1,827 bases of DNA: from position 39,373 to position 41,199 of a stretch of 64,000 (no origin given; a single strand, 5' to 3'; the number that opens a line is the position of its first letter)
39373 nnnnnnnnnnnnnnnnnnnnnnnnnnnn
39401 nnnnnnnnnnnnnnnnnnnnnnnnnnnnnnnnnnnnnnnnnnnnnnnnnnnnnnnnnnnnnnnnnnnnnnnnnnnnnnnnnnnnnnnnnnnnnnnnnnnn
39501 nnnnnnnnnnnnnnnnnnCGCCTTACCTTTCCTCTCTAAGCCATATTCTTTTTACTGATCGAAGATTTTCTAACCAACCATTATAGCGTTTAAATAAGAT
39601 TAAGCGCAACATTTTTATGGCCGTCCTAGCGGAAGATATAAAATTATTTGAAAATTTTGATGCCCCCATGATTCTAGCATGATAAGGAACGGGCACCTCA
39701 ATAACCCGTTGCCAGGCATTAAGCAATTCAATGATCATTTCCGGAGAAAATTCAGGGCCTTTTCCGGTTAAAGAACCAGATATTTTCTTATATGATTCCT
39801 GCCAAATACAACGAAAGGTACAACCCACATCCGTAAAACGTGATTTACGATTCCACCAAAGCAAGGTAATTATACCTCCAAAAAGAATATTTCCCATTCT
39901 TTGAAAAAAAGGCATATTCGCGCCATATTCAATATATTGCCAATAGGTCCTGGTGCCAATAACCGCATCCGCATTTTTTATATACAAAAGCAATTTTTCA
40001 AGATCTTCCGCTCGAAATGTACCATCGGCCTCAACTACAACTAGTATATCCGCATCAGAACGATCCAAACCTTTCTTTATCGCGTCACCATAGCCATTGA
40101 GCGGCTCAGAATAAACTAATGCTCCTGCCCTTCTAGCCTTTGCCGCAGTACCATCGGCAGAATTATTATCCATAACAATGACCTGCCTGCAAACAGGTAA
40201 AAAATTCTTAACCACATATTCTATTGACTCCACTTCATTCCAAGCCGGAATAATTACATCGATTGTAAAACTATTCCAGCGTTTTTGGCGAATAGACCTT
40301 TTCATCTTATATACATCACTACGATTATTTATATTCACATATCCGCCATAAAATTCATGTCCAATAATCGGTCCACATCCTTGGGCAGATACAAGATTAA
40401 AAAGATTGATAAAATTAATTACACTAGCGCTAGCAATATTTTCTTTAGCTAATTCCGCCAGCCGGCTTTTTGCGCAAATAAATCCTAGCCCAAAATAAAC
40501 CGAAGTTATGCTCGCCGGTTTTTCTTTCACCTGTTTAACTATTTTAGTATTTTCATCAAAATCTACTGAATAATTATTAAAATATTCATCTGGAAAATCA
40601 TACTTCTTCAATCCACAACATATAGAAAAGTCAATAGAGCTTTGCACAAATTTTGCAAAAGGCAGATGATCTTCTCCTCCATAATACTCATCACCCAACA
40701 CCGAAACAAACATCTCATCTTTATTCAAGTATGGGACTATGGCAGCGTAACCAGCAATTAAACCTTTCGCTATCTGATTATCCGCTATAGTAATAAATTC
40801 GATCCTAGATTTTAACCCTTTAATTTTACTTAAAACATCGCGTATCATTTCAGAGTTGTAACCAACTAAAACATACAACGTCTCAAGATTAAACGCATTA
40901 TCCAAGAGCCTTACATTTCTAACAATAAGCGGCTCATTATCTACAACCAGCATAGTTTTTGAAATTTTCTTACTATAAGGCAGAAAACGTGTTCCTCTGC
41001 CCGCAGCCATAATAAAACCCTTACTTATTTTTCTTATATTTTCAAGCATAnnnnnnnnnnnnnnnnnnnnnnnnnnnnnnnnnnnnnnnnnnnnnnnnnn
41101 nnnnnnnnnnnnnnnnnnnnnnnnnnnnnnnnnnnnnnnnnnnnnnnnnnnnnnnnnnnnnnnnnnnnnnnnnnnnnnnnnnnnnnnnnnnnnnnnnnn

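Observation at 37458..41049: Sugar-1-P nucleotidyltransferase fused to a polyprenyl-phosphate GT2, adjacent to a GT-C membrane transferase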

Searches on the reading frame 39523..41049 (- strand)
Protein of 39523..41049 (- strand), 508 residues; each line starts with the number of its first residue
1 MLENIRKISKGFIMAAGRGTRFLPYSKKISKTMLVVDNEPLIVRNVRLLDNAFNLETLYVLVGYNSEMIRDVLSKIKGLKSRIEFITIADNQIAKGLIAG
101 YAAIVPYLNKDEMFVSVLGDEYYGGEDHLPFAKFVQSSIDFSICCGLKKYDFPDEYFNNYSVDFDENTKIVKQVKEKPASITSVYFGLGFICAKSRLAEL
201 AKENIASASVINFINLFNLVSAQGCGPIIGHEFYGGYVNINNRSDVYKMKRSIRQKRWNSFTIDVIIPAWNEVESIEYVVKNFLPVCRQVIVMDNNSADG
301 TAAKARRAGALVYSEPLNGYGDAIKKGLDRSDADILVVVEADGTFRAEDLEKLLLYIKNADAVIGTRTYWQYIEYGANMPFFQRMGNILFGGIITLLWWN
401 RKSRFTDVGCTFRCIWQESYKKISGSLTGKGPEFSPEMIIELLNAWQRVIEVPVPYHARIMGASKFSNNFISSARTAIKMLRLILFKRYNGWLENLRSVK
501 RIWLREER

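Call 3: search_protein_families(library=pfam, proteins=[window:39523-41049:-], max_evalue=0.01)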
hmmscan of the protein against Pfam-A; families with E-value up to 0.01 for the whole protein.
window:39523-41049:- (508 aa): 3 families
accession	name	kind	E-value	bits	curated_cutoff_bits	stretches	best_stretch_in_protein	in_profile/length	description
PF00535.33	Glycos_transf_2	-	3.3e-16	60.1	23.3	1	265-375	2-123/168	Glycosyl transferase family 2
PF12804.13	NTP_transf_3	-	4.5e-13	50.1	27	2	11-120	1-95/160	MobA-like NTP transferase domain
PF00483.29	NTP_transferase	-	2.7e-12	47.3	21.2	1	10-190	1-178/245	Nucleotidyl transferase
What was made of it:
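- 40285..41049 (-): N-terminal sugar-1-phosphate nucleotidyltransferase domain of the 508-aa fusion (aa 1-255). PF00483 47.3 bits and PF12804 50.1 bits (call 3).
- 39523..40284 (-): C-terminal DPM1/ArnC-like GT2 domain of the fusion (aa 256-508). It has no transmembrane helix and ends in a long amphipathic helix (aa 470-507). PF00535 60.1 bits (call 3).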

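Call 4: search_protein_families(library=ncbifam, proteins=[window:39523-41049:-], max_evalue=0.01)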
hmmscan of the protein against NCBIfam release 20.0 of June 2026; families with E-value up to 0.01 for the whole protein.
window:39523-41049:- (508 aa): 26 families (the best 25 are shown)
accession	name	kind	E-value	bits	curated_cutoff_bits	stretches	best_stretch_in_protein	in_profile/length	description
TIGR04182.1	glyco_TIGR04182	equivalog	2.4e-27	96.1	325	1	264-464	3-198/293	S-layer glycoprotein N-glycosyltransferase AglJ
NF058614.1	PPMAGASynPpgS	equivalog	5.3e-18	65.3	370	1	265-454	4-194/226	polyprenyl-phospho-N-acetylgalactosaminyl synthase PpgS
NF041391.1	DPhHxTase_Halo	equivalog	1e-16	60.6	375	1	269-464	3-190/213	dolichyl-phosphate hexose transferase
TIGR03992.1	Arch_glmU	subfamily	5.4e-14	51.9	292.1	1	11-190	3-165/393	bifunctional sugar-1-phosphate nucleotidylyltransferase/acetyltransferase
NF010496.0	PRK13915.1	equivalog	7.4e-12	45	262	1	247-342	19-126/307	glucosyl-3-phosphoglycerate synthase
TIGR04283.1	glyco_like_mftF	equivalog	2.5e-09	37.1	182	1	264-365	2-105/221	TIGR04283 family arsenosugar biosynthesis glycosyltransferase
TIGR01207.1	rmlA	equivalog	2.9e-09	36.5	360.65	1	10-207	1-189/286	glucose-1-phosphate thymidylyltransferase RfbA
TIGR01208.1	rmlA_long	equivalog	1.5e-08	33.9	320.25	1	10-198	1-179/353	glucose-1-phosphate thymidylyltransferase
NF041313.1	UDPGP_AglF_Halo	equivalog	1.7e-08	34.2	400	1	10-188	2-169/234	UTP--glucose-1-phosphate uridylyltransferase AglF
NF041865.1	EpsU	equivalog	2.3e-08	33.5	700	1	259-352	37-142/394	exopolysaccharide biosynthesis GT2 family glycosyltransferase EpsU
NF045761.1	NAMPUrTaseMurU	equivalog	4.8e-07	29.9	250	1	10-122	2-109/226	N-acetylmuramate alpha-1-phosphate uridylyltransferase MurU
NF041173.1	Sug_nt_acttase_Thmprot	equivalog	1.4e-06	27.6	600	1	10-157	2-136/405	bifunctional sugar-1-phosphate nucleotidylyltransferase/acetyltransferase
NF012024.0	PRK15480.1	equivalog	1.5e-06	27.6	588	1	7-208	2-194/292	glucose-1-phosphate thymidylyltransferase RfbA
NF010936.0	PRK14356.1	equivalog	5.4e-06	25.6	666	1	10-76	7-69/456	bifunctional UDP-N-acetylglucosamine diphosphorylase/glucosamine-1-phosphate N-acetyltransferase GlmU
TIGR01099.1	galU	equivalog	2.2e-05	24.2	326.8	1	8-71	1-63/261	UTP--glucose-1-phosphate uridylyltransferase GalU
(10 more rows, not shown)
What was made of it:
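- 39523..40284 (-): Best NCBIfam hits are AglJ 96 bits, PpgS 65 bits and Dol-P-hexose transferase 61 bits, all below their equivalog cutoffs (call 4).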

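Call 7: search_solved_structures(query=window:39523-41049:-, max_evalue=0.01)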
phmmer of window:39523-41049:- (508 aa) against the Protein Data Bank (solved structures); distinct sequences matched with E-value up to 0.01: 40.
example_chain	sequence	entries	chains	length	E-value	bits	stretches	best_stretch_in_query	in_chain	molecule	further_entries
5mlz_A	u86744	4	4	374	8.9e-09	37.8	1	258-471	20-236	Dolichol monophosphate mannose synthase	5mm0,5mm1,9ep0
1mc3_A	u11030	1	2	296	8.6e-07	31.3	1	10-204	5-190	GLUCOSE-1-PHOSPHATE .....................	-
4ho0_A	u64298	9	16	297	1.5e-06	30.5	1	10-208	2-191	Glucose-1-phosphate thymidylyltransferase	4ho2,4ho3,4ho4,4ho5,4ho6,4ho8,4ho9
5xhw_A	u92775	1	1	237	4e-06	29.1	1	12-178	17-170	Putative 6-deoxy-D-mannoheptose pathway protein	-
3hl3_A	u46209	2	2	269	6.9e-06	28.3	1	9-208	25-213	Glucose-1-phosphate thymidylyltransferase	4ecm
6jq8_A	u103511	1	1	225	7.2e-06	28.2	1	13-184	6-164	Putative 6-deoxy-D-mannoheptose pathway protein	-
3f1y_A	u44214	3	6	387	1.2e-05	27.5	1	253-327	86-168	Mannosyl-3-phosphoglycerate synthase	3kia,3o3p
1lvw_A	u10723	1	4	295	4e-05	25.8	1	10-202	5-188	glucose-1-phosphate thymidylyltransferase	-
3pkp_A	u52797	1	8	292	0.00012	24.2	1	7-208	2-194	Glucose-1-phosphate thymidylyltransferase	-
1h5s_D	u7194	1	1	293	0.00012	24.2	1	7-207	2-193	Glucose-1-phosphate thymidylyltransferase 1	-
3pkq_A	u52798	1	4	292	0.00015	23.9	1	7-208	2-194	Glucose-1-phosphate thymidylyltransferase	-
1h5r_B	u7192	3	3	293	0.00016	23.8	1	7-207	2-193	GLUCOSE-1-PHOSPHATE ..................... | Glucose-1-phosphate thymidylyltransferase 1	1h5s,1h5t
1h5r_A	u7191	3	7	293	0.00016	23.8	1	7-207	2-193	GLUCOSE-1-PHOSPHATE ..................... | Glucose-1-phosphate thymidylyltransferase 1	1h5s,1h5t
3zlk_A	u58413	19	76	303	0.00045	22.3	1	9-203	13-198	GLUCOSE-1-PHOSPHATE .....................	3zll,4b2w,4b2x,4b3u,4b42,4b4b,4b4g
4arw_A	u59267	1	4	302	0.00049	22.2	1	9-203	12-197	GLUCOSE-1-PHOSPHATE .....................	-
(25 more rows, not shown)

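Call 9: find_homologous_proteins(query=window:39523-41049:-, max_evalue=0.001)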
Query window:39523-41049:- (508 aa): 193 proteins with E <= 0.001 among 8000 candidates; the best 120 are listed.
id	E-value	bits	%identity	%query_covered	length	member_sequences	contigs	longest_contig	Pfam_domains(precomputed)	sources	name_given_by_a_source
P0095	0.0e+0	1127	100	97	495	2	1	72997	PF00483.30,PF00535.33,PF12804.14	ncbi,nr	ncbi:MAG: glycosyltransferase [Candidatus Omnitrophota bacterium]|nr:glycosyltransferase [Candidatus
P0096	6.4e-289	977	82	99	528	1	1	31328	PF00483.30,PF00535.33,PF12804.14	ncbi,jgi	jgi:NDP-sugar pyrophosphorylase family protein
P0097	1.8e-268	909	78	99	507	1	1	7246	PF00483.30,PF00535.33,PF12804.14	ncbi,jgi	jgi:NDP-sugar pyrophosphorylase family protein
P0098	1.8e-257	873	73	100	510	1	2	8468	PF00483.30,PF00535.33,PF12804.14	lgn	-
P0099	2.7e-249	846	73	98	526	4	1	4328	PF00483.30,PF00535.33,PF12804.14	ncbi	-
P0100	4.2e-246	836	70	99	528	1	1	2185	PF00483.30,PF00535.33,PF12804.14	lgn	-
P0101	1.4e-245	834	71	98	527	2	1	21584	PF00483.30,PF00535.33,PF12804.14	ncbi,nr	ncbi:MAG: glycosyltransferase [Candidatus Omnitrophica bacterium]|nr:glycosyltransferase [Candidatus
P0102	3.5e-242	823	71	98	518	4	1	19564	PF00483.30,PF00535.33,PF12804.14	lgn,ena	-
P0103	9.0e-239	811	71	98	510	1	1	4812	PF00483.30,PF00535.33,PF12804.14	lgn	-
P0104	7.5e-232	789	67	98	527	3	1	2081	PF00483.30,PF00535.33,PF12804.14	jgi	jgi:NDP-sugar pyrophosphorylase family protein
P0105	8.9e-232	788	69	97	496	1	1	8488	PF00483.30,PF00535.33,PF12804.14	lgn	-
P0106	1.3e-231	788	68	98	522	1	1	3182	PF00483.30,PF00535.33,PF12804.14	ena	-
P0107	1.4e-231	788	68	97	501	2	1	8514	PF00535.33,PF12804.14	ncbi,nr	ncbi:MAG: glycosyltransferase [Candidatus Omnitrophota bacterium]|nr:glycosyltransferase [Candidatus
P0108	6.0e-231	786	68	98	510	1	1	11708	PF00483.30,PF00535.33,PF12804.14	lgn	-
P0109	3.8e-228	776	67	97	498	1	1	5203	PF00483.30,PF00535.33,PF12804.14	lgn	-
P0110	2.2e-227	774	68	96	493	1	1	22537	PF00483.30,PF00535.33,PF12804.14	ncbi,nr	ncbi:MAG: glycosyltransferase [Candidatus Omnitrophota bacterium]|nr:glycosyltransferase [Candidatus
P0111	2.5e-226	770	68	97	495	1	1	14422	PF00535.33,PF12804.14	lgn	-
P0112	7.0e-226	769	65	99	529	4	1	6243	PF00483.30,PF00535.33,PF12804.14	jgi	-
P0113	2.8e-190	651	58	97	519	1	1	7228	PF00483.30,PF00535.33,PF12804.14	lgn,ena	-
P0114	1.1e-185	636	57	96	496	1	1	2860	PF00483.30,PF00535.33,PF12804.14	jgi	jgi:UDP-N-acetylglucosamine diphosphorylase / glucose-1-phosphate thymidylyltransferase / UDP-N-acet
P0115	1.5e-182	626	56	96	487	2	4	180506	PF00483.30,PF00535.33,PF12804.14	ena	-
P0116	2.9e-180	618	53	97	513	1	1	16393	PF00483.30,PF00535.33,PF12804.14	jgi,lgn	-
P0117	4.2e-180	618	56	96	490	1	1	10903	PF00483.30,PF00535.33,PF12804.14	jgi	jgi:UDP-N-acetylglucosamine diphosphorylase / glucose-1-phosphate thymidylyltransferase / UDP-N-acet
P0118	4.5e-179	614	54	97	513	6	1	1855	PF00483.30,PF00535.33,PF12804.14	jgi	jgi:UDP-N-acetylglucosamine diphosphorylase / glucose-1-phosphate thymidylyltransferase / UDP-N-acet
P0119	1.7e-177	609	56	96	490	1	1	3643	PF00483.30,PF00535.33,PF12804.14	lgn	-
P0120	1.0e-175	603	55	95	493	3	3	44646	PF00483.30,PF00535.33,PF12804.14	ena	-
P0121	2.4e-174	599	53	95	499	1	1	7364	PF00483.30,PF00535.33,PF12804.14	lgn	-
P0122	1.8e-166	573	54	98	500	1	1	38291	PF00483.30,PF00535.33,PF12804.14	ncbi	-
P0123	3.4e-165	569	53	96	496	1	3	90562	PF00483.30,PF00535.33,PF12804.14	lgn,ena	-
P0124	8.6e-165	567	53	98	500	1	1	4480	PF00483.30,PF00535.33,PF12804.14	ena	-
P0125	1.8e-164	566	52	96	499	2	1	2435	PF00483.30,PF00535.33,PF12804.14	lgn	-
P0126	3.2e-163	562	55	96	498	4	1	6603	PF00483.30,PF00535.33,PF12804.14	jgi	-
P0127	3.3e-161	556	52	97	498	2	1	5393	PF00483.30,PF00535.33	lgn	-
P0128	9.1e-161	554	53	95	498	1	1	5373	PF00483.30,PF00535.33,PF12804.14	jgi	-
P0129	1.6e-158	547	55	91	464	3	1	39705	PF00535.33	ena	-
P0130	1.7e-158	547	52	97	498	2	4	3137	PF00483.30,PF00535.33,PF12804.14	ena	-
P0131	2.3e-156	540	50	96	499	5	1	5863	PF00483.30,PF00535.33,PF12804.14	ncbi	-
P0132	4.9e-156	538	52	95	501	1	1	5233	PF00483.30,PF00535.33,PF12804.14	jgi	-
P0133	5.2e-156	538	51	97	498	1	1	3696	PF00483.30,PF00535.33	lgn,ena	-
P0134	8.6e-151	521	59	79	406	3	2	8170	PF00535.33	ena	-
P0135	4.3e-145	502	48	96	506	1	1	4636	PF00483.30,PF00535.33,PF12804.14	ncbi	-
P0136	1.3e-143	498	49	95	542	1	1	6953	PF00483.30,PF00535.33,PF12804.14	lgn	-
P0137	2.1e-134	467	44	97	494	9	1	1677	PF00483.30,PF00535.33,PF12804.14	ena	-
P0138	3.1e-131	457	43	97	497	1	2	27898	PF00483.30,PF00535.33,PF12804.14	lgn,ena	-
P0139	4.0e-131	456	45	96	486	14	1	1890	PF00483.30,PF00535.33,PF12804.14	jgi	jgi:NDP-sugar pyrophosphorylase family protein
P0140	1.6e-121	425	42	96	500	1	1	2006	PF00483.30,PF00535.33,PF12804.14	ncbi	-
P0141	2.8e-118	414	44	98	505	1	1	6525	PF00483.30,PF00535.33,PF12804.14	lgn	-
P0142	9.6e-112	392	41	95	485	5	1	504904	PF00535.33,PF12804.14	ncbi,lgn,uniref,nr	ncbi:Glycosyltransferase involved in cell wall bisynthesis [Desulfatibacillum alkenivorans DSM 16219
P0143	1.1e-111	392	41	95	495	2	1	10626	PF00483.30,PF00535.33,PF12804.14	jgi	-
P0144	4.2e-111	390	59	60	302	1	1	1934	PF00535.33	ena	-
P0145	1.5e-107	379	41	96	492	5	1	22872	PF00483.30,PF00535.33,PF12804.14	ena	-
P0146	3.7e-107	377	41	95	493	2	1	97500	PF00483.30,PF01128.26,PF00535.33,PF12804.14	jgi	-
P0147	2.4e-106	375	69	46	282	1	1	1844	PF00535.33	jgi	jgi:glycosyltransferase involved in cell wall biosynthesis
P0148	2.9e-106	374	39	96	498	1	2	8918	PF00483.30,PF00535.33,PF12804.14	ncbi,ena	-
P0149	4.8e-104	367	41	94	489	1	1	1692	PF00483.30,PF00535.33,PF12804.14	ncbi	-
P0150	3.0e-103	364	38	97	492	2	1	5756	PF00483.30,PF00535.33,PF12804.14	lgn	-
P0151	3.8e-103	364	41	95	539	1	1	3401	PF00483.30,PF13641.13,PF00535.33,PF12804.14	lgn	-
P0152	7.2e-103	363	42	94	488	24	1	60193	PF00483.30,PF13641.13,PF01128.26,PF00535.33,PF12804.14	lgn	-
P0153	1.2e-102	362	40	95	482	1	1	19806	PF00483.30,PF13641.13,PF00535.33,PF12804.14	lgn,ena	-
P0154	1.6e-102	362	40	95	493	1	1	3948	PF00483.30,PF01128.26,PF00535.33,PF12804.14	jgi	jgi:UDP-N-acetylglucosamine diphosphorylase / glucose-1-phosphate thymidylyltransferase / UDP-N-acet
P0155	4.1e-101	357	41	95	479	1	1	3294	PF00483.30,PF13641.13,PF00535.33,PF12804.14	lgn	-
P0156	6.3e-101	357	40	95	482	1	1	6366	PF00483.30,PF13641.13,PF00535.33,PF12804.14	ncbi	-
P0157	2.3e-100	355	40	96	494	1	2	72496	PF00483.30,PF00535.33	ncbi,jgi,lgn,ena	-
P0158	1.0e-99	353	42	95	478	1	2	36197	PF00483.30,PF13641.13,PF00535.33,PF12804.14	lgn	-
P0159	1.4e-99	352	39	97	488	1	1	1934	PF00483.30,PF00535.33,PF12804.14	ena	-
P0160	1.4e-99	352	40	95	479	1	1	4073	PF00483.30,PF13641.13,PF00535.33,PF12804.14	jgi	jgi:dTDP-glucose pyrophosphorylase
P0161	1.4e-99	352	40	95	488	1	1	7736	PF00483.30,PF13641.13,PF00535.33,PF12804.14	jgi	jgi:UDP-N-acetylglucosamine diphosphorylase / glucose-1-phosphate thymidylyltransferase / UDP-N-acet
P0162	2.2e-99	352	39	95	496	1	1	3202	PF00483.30,PF00535.33,PF12804.14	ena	-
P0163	2.5e-99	351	40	94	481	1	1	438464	PF00483.30,PF00535.33,PF12804.14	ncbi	-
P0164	3.3e-99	351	38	95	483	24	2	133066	PF00483.30,PF00535.33,PF12804.14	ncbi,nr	ncbi:glycosyltransferase [Candidatus Pelagibacter bacterium]|nr:glycosyltransferase [Candidatus Pela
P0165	5.5e-99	350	40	96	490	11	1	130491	PF00483.30,PF00535.33,PF12804.14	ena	-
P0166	5.9e-99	350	40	94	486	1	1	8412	PF00483.30,PF13641.13,PF00535.33,PF12804.14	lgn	-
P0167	2.0e-98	348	39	94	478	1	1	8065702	PF00483.30,PF13641.13,PF00535.33,PF12804.14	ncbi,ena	-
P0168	2.5e-98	348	40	96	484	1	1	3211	PF00483.30,PF13641.13,PF00535.33,PF12804.14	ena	-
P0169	4.0e-98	347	40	95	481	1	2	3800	PF00483.30,PF13641.13,PF00535.33,PF12804.14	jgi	jgi:dTDP-glucose pyrophosphorylase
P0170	4.9e-98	347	40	95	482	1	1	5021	PF00483.30,PF13641.13,PF00535.33,PF12804.14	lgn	-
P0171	8.9e-98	346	40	94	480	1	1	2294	PF00483.30,PF13641.13,PF01128.26,PF00535.33,PF12804.14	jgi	jgi:NDP-sugar pyrophosphorylase family protein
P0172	1.1e-97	346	40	94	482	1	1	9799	PF00483.30,PF01128.26,PF00535.33,PF12804.14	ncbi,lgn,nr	ncbi:MAG: glycosyltransferase [Candidatus Omnitrophica bacterium]|nr:glycosyltransferase [Candidatus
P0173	1.2e-97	346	38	94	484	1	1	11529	PF00483.30,PF13641.13,PF01128.26,PF00535.33,PF12804.14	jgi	-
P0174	8.3e-97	343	40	95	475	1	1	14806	PF00483.30,PF13641.13,PF00535.33,PF12804.14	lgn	-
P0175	1.8e-96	342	40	96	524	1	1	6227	PF00483.30,PF13641.13,PF00535.33,PF12804.14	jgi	jgi:NDP-sugar pyrophosphorylase family protein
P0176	2.1e-96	342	40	94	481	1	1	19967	PF00483.30,PF00535.33,PF12804.14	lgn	-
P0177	2.3e-96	342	38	95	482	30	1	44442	PF00483.30,PF13641.13,PF00535.33,PF12804.14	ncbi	ncbi:MAG: glycosyltransferase [Xanthobacteraceae bacterium]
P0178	4.5e-96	341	40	95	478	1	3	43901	PF00483.30,PF13641.13,PF00535.33,PF12804.14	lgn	-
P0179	4.9e-96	341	40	95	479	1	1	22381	PF00483.30,PF13641.13,PF00535.33,PF12804.14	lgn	-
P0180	5.1e-96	341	39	96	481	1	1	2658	PF00483.30,PF13641.13,PF00535.33,PF12804.14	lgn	-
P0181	5.6e-96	340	40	94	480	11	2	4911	PF00483.30,PF13641.13,PF00535.33,PF12804.14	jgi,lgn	-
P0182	8.9e-96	340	39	97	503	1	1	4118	PF00483.30,PF01128.26,PF00535.33,PF12804.14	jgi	-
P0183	2.9e-95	338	39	94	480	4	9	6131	PF00483.30,PF00535.33,PF12804.14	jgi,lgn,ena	jgi:dTDP-glucose pyrophosphorylase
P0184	4.0e-95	338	39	95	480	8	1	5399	PF00483.30,PF13641.13,PF00535.33,PF12804.14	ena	-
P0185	4.1e-95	338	39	94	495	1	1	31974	PF00483.30,PF00535.33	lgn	-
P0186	4.1e-95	338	39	97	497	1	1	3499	PF00483.30,PF00535.33,PF12804.14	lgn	-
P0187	1.1e-94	336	38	94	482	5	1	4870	PF00483.30,PF13641.13,PF01128.26,PF00535.33,PF12804.14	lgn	-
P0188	1.2e-94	336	40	94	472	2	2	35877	PF00483.30,PF00535.33,PF12804.14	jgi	-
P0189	1.3e-94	336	38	95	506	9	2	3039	PF00483.30,PF00535.33,PF12804.14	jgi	jgi:dTDP-glucose pyrophosphorylase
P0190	1.5e-94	336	38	94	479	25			PF00483.30,PF13641.13,PF00535.33,PF12804.14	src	-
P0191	1.6e-94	336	39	95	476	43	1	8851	PF00483.30,PF00535.33,PF12804.14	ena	-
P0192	1.7e-94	335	39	95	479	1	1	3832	PF00483.30,PF13641.13,PF00535.33,PF12804.14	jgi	jgi:UDP-N-acetylglucosamine diphosphorylase / glucose-1-phosphate thymidylyltransferase / UDP-N-acet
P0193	2.1e-94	335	37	95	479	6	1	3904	PF00483.30,PF13641.13,PF00535.33,PF12804.14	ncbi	-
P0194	2.4e-94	335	38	95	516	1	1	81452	PF00483.30,PF13641.13,PF00535.33,PF12804.14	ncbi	-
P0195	3.4e-94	335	40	95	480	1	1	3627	PF00483.30,PF13641.13,PF00535.33,PF12804.14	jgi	jgi:dTDP-glucose pyrophosphorylase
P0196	7.6e-94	333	38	94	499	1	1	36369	PF00483.30,PF13641.13,PF00535.33,PF12804.14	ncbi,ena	-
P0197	1.3e-93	333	38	94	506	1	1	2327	PF00483.30,PF13641.13,PF01128.26,PF00535.33,PF12804.14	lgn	-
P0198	1.5e-93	332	37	95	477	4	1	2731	PF00483.30,PF13641.13,PF00535.33,PF12804.14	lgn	-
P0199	1.8e-93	332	39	94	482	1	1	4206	PF00483.30,PF00535.33,PF12804.14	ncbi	-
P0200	1.9e-93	332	40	92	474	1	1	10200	PF00483.30,PF13641.13,PF00535.33,PF12804.14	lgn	-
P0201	1.9e-93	332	39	94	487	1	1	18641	PF00483.30,PF00535.33,PF12804.14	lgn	-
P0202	2.8e-93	331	38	98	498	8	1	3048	PF00483.30,PF00535.33,PF12804.14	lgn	-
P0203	2.8e-93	331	39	94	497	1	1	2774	PF00483.30,PF13641.13,PF00535.33,PF12804.14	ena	-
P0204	3.0e-93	331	36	95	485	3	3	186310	PF00483.30,PF13641.13,PF00535.33,PF12804.14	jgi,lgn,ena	jgi:NDP-sugar pyrophosphorylase family protein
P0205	3.3e-93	331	38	94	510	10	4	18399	PF00483.30,PF00535.33,PF12804.14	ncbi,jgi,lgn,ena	jgi:NDP-sugar pyrophosphorylase family protein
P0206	5.0e-93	331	37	97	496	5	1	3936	PF00483.30,PF00535.33,PF12804.14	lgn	-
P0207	7.7e-93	330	39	95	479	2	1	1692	PF00483.30,PF13641.13,PF00535.33,PF12804.14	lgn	-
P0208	1.4e-92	329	39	95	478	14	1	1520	PF00483.30,PF13641.13,PF00535.33,PF12804.14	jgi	jgi:dTDP-glucose pyrophosphorylase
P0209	1.9e-92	329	38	95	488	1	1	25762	PF00483.30,PF01128.26,PF00535.33,PF12804.14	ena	-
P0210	2.0e-92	329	39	94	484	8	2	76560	PF00483.30,PF00535.33,PF12804.14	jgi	jgi:NDP-sugar pyrophosphorylase family protein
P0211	8.0e-92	327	39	94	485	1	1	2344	PF00483.30,PF13641.13,PF00535.33,PF12804.14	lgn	-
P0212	8.1e-92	327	39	95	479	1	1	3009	PF00483.30,PF00535.33,PF12804.14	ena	-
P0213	8.6e-92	327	37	95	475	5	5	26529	PF00483.30,PF00535.33,PF12804.14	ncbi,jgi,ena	-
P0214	9.3e-92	326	38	96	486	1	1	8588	PF00483.30,PF01128.26,PF00535.33,PF12804.14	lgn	-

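Call 35: find_encoding_contigs(protein=P0142, flank=7000, max_places=1)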
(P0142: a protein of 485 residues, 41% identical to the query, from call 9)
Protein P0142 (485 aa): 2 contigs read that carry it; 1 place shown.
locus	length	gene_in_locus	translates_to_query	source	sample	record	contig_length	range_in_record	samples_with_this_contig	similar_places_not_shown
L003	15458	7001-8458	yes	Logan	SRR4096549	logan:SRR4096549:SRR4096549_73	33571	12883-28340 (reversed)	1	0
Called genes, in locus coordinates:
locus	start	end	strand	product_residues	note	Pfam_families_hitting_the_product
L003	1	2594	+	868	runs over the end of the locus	PF01564:Spermine_synth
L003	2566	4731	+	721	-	-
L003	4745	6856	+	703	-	-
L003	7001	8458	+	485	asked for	PF12804:NTP_transf_3 (weak), PF00535:Glycos_transf_2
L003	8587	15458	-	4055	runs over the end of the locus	PF13385:Laminin_G_3, PF13205:Big_5, PF05048:NosD (weak), PF22842:Pel9A-like_beta_helix (weak), PF13229:Beta_helix, PF13229:Beta_helix, PF13229:Beta_helix, PF05345:He_PIG, +5 more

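Call 36: find_encoding_contigs(protein=P0167, flank=7000, max_places=1)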
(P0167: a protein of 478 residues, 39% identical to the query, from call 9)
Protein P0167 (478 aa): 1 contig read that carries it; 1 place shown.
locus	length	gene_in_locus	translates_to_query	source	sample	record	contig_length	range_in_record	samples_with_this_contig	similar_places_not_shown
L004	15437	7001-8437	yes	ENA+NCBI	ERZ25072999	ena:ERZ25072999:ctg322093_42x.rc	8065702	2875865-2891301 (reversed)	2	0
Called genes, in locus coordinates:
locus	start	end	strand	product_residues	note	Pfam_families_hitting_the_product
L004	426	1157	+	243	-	-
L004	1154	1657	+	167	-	-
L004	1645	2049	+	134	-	-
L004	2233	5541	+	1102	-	PF23500:DUF7133, PF06283:ThuA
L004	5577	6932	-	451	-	PF13472:Lipase_GDSL_2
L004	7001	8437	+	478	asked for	PF00483:NTP_transferase, PF12804:NTP_transf_3 (weak), PF00535:Glycos_transf_2, PF13641:Glyco_tranf_2_3 (weak)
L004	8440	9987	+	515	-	-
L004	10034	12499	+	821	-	PF04542:Sigma70_r2, PF08281:Sigma70_r4_2, PF04545:Sigma70_r4, PF13715:CarbopepD_reg_2 (faint), PF13620:CarboxypepD_reg (weak)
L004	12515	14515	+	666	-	PF01841:Transglut_core (weak)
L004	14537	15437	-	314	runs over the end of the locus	-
